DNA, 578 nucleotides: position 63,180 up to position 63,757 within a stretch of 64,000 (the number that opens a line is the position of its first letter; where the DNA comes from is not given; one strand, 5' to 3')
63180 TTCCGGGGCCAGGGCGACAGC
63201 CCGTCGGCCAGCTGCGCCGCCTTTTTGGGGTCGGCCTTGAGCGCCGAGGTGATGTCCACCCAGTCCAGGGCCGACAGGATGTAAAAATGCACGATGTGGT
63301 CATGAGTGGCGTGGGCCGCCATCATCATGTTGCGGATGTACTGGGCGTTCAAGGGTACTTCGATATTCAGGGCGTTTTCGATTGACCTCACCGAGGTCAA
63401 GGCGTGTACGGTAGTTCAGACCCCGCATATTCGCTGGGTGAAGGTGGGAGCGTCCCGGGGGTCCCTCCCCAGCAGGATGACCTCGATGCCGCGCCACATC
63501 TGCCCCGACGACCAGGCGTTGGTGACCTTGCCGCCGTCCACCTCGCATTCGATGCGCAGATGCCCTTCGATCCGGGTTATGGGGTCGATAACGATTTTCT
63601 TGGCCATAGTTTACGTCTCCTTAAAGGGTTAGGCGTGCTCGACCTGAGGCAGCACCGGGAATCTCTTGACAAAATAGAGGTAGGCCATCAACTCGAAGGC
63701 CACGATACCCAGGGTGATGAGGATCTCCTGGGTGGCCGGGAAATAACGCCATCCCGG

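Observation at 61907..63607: In-frame TGA replaces the Ni-Fe bridging cysteine of the N-terminal RxCGxC motif in a HybC-type hydrogenase, with a SECIS-like hairpin behind it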

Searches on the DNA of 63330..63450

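Call 54: search_rna_families(source=window, start=63330, end=63450, threshold=evalue, max_evalue=10)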
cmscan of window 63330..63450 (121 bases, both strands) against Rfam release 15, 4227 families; matches with E-value up to 10: 2.
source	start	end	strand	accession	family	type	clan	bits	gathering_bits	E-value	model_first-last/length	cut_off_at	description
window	63330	63391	+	RF01927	MIR1222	Gene; miRNA;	-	11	90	8.7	70-134/134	5'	MIR1222 microRNA precursor family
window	63420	63441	+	RF02242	Xoo5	Gene; sRNA;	-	10.2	50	7.2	83-104/124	no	Xanthomonadaceae sRNA Xoo5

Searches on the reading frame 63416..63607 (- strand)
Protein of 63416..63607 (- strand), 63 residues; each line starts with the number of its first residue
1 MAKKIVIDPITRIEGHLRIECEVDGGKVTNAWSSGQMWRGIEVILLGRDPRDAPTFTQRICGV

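Call 57: find_encoding_contigs(protein=window:63416-63607:-, flank=10000, max_places=6)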
Protein window:63416-63607:- (63 aa): 15 contigs read that carry it; 6 places shown.
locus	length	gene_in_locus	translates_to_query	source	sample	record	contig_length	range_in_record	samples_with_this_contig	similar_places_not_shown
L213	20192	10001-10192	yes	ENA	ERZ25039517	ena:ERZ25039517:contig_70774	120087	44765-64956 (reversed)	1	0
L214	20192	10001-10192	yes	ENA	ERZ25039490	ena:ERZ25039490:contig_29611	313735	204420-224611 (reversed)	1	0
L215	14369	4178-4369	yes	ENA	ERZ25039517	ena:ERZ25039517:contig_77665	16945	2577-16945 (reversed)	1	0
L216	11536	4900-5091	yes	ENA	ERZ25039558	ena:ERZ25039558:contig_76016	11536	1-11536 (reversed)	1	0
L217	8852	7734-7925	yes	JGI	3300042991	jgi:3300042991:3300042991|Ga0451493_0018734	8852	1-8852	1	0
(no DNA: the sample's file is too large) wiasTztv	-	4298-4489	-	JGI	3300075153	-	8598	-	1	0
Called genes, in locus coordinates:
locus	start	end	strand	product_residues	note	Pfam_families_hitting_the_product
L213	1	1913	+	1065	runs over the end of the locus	PF00873:ACR_tran, PF03176:MMPL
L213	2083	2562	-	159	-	PF01464:SLT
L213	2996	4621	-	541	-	PF00171:Aldedh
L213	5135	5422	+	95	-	-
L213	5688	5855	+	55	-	-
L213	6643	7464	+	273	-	PF01058:Oxidored_q6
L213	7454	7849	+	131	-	-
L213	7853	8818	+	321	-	PF13187:Fer4_9 (faint), PF13237:Fer4_10 (faint), PF13247:Fer4_11, PF12838:Fer4_7, PF12797:Fer4_2 (weak), PF12837:Fer4_6 (weak), PF00037:Fer4 (weak)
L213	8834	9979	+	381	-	PF03916:NrfD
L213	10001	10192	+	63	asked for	PF27537:HoxH, PF00374:NiFeSe_Hases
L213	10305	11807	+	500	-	PF00374:NiFeSe_Hases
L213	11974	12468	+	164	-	PF01750:HycI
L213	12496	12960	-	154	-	PF00300:His_Phos_1 (weak)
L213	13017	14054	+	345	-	PF00111:Fer2, PF00211:Guanylate_cyc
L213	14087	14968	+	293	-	PF02826:2-Hacid_dh_C (weak), PF03446:NAD_binding_2, PF03807:F420_oxidored, PF14833:NAD_binding_11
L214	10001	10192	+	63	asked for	PF27537:HoxH, PF00374:NiFeSe_Hases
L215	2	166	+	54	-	?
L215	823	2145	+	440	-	PF01058:Oxidored_q6, PF14720:NiFe_hyd_SSU_C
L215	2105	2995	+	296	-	PF13187:Fer4_9 (faint), PF13237:Fer4_10 (weak), PF13247:Fer4_11, PF12838:Fer4_7, PF00037:Fer4 (weak), PF12797:Fer4_2 (weak), PF12837:Fer4_6 (weak)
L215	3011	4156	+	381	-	PF03916:NrfD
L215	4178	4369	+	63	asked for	PF27537:HoxH, PF00374:NiFeSe_Hases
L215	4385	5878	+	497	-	PF00374:NiFeSe_Hases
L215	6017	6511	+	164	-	PF01750:HycI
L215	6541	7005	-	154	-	PF00300:His_Phos_1 (weak)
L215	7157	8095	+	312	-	PF00111:Fer2, PF00211:Guanylate_cyc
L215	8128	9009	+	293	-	PF02826:2-Hacid_dh_C (weak), PF03446:NAD_binding_2, PF03807:F420_oxidored, PF14833:NAD_binding_11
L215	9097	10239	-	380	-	-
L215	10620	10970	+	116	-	-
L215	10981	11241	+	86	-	-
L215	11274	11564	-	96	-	PF05597:Phasin (faint)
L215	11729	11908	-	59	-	PF07043:DUF1328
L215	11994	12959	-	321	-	PF00070:Pyr_redox (faint), PF00890:FAD_binding_2 (faint), PF01134:GIDA (faint), PF01946:Thi4 (faint), PF03486:HI0933_like (faint), PF07992:Pyr_redox_2, PF12831:FAD_oxidored (weak), PF13738:Pyr_redox_3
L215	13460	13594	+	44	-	PF11295:DUF3096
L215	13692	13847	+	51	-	PF11752:DUF3309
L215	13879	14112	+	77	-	PF06150:ChaB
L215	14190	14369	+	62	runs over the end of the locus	PF05532:CsbD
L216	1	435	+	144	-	?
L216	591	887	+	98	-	-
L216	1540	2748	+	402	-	PF01058:Oxidored_q6, PF14720:NiFe_hyd_SSU_C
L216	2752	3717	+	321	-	PF13187:Fer4_9 (faint), PF13237:Fer4_10 (faint), PF14697:Fer4_21 (faint), PF13247:Fer4_11, PF12838:Fer4_7, PF12797:Fer4_2 (weak), PF12837:Fer4_6 (weak), PF00037:Fer4 (weak)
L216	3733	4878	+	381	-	PF03916:NrfD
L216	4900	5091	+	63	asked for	PF27537:HoxH, PF00374:NiFeSe_Hases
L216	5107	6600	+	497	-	PF00374:NiFeSe_Hases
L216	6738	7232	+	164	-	PF01750:HycI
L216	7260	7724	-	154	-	PF00300:His_Phos_1 (weak)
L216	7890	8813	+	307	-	PF00111:Fer2, PF00211:Guanylate_cyc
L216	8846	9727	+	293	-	PF01488:Shikimate_DH (faint), PF02826:2-Hacid_dh_C (weak), PF03446:NAD_binding_2, PF03807:F420_oxidored, PF14833:NAD_binding_11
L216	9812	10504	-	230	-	-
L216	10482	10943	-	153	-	-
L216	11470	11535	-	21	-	?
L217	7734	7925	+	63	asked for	PF27537:HoxH, PF00374:NiFeSe_Hases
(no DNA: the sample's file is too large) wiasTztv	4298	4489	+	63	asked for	PF27537:HoxH, PF00374:NiFeSe_Hases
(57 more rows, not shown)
